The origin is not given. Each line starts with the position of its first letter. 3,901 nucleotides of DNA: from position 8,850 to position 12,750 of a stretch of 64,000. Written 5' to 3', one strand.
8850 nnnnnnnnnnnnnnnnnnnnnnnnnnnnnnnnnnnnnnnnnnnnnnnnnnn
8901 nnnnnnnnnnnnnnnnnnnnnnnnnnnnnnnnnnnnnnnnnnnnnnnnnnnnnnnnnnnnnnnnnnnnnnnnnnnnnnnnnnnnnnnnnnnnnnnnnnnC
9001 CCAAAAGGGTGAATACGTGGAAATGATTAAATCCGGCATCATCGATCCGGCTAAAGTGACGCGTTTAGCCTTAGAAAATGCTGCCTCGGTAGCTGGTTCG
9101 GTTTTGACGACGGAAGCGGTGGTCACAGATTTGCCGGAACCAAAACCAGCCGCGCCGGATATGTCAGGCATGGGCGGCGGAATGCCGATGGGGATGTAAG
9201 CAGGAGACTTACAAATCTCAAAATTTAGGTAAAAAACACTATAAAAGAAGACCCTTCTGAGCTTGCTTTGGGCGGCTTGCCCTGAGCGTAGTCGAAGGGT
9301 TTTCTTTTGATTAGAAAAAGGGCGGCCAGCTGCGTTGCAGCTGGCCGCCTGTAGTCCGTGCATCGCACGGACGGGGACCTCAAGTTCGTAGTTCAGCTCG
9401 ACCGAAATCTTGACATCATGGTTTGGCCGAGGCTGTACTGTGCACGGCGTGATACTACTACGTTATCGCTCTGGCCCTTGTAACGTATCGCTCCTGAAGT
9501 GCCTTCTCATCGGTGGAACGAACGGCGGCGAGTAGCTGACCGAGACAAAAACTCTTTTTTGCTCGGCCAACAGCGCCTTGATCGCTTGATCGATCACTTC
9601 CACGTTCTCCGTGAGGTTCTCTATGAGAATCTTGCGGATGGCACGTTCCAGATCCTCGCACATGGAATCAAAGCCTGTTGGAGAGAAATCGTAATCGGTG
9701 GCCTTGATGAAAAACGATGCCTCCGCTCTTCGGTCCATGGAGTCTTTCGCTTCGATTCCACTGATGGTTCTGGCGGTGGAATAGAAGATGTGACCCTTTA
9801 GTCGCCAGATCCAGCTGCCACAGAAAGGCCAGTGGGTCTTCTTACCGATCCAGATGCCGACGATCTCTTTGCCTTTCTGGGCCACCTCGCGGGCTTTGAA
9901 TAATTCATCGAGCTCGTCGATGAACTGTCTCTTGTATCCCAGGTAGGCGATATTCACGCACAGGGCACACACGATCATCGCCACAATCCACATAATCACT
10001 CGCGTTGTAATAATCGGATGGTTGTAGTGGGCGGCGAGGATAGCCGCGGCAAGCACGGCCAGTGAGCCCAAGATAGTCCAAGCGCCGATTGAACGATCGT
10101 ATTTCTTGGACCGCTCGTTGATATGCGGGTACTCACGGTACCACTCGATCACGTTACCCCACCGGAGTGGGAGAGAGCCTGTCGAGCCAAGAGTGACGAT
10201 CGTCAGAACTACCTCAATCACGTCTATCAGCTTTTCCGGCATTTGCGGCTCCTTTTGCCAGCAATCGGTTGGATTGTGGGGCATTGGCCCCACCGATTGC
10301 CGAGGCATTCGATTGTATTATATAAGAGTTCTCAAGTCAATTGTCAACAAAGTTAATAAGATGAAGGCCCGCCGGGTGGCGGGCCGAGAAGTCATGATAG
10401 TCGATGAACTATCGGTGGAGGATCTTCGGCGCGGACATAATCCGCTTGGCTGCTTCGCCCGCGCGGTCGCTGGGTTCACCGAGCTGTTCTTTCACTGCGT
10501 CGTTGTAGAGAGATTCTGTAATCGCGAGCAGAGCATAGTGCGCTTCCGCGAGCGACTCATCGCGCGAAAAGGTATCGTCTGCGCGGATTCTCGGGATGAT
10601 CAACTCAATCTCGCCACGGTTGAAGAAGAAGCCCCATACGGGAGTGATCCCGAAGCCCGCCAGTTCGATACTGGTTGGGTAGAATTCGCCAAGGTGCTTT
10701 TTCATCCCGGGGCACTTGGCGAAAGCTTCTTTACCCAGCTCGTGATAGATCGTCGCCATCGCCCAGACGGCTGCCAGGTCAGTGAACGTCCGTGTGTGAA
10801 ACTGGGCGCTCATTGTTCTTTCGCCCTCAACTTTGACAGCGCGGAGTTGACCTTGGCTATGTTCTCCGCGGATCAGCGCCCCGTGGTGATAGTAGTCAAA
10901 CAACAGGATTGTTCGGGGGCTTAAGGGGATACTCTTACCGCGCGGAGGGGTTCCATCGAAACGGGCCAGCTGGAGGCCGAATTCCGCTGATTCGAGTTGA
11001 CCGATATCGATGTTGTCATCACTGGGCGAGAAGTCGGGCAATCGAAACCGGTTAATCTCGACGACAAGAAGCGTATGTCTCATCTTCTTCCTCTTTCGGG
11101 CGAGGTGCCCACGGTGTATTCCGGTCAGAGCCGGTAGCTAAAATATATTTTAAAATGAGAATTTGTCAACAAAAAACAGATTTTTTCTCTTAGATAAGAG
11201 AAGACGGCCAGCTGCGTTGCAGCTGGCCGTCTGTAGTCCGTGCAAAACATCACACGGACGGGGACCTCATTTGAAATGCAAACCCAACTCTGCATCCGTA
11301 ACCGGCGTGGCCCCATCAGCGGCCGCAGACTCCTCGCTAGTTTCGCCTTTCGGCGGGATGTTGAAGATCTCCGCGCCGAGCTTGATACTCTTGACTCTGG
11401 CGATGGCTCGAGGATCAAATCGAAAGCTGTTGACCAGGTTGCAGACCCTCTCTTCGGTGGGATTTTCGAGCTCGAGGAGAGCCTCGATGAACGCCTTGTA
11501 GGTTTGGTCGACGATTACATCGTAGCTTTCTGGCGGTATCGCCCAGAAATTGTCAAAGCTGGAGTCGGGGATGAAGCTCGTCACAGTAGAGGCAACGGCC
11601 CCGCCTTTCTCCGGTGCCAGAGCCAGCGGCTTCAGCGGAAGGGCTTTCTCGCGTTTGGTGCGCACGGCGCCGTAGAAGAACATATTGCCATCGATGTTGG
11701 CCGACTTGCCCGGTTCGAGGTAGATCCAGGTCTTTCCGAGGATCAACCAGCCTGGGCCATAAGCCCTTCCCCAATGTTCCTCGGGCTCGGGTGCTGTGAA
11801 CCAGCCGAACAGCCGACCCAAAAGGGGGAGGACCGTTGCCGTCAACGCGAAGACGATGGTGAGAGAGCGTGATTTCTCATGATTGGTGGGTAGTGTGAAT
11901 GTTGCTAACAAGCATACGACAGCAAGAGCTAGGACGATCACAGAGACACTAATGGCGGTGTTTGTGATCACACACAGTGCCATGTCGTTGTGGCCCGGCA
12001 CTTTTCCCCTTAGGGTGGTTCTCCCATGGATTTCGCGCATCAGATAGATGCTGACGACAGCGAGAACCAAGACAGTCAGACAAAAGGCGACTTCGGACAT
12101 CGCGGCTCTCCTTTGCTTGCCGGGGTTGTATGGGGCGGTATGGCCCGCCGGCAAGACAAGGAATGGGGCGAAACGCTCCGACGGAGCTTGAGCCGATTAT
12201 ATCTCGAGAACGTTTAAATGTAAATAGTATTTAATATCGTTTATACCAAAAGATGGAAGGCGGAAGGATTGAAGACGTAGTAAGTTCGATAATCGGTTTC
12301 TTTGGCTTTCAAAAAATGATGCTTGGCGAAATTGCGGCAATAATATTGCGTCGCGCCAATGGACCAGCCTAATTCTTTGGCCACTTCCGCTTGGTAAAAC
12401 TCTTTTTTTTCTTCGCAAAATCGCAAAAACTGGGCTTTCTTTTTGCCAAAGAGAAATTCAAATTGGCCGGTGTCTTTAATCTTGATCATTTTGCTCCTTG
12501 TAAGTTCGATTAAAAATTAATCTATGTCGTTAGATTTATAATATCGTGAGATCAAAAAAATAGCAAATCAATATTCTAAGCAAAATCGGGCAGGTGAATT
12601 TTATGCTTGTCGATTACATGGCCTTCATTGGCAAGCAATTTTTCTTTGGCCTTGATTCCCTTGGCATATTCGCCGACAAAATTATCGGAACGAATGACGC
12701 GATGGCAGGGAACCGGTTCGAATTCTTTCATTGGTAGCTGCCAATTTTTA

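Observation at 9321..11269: Family A: near-identical 60-nt double-hairpin element repeated 3' of two GC-rich membrane-protein genes, with a compensatory stem mutation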

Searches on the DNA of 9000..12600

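Call 13: search_rna_families(source=window, start=9000, end=12600, threshold=evalue, max_evalue=10)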
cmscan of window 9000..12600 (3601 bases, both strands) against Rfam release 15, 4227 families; matches with E-value up to 10: 8.
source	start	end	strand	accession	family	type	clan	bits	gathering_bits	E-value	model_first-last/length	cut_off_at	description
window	9232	9349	+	RF02634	EF3314_EF3315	Gene; sRNA;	-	21.8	100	0.056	1-141/141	no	Enterococcus sRNA EF3314_EF3315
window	11117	11239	+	RF02845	Ref1C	Gene; sRNA;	-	21.5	90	7.2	1-131/131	no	Enterococcus sRNA 1C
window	9739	9795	+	RF00501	Rota_CRE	Cis-reg;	-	19.7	40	1.8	1-68/68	no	Rotavirus cis-acting replication element (CRE)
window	9189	9311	+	RF01771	rnk_leader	Cis-reg; leader;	-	19.7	50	5.8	1-109/109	no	Enterobacteria rnk leader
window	11083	11164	-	RF03147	RAGATH-10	Gene; sRNA;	-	18.4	41.2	4.8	1-82/82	no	RAGATH-10 RNA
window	9233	9318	+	RF04186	mir-278_2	Gene; miRNA;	-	16.6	70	10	1-79/79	no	mir-278_2 microRNA precursor family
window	10294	10386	+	RF00223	IRES_Bip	Cis-reg; IRES;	-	14.8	40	0.17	1-263/263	no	bip internal ribosome entry site (IRES)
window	10433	10489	+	RF01119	sR32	Gene; snRNA; snoRNA; CD-box;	-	12.9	40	4.1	1-57/57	no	Small nucleolar RNA sR32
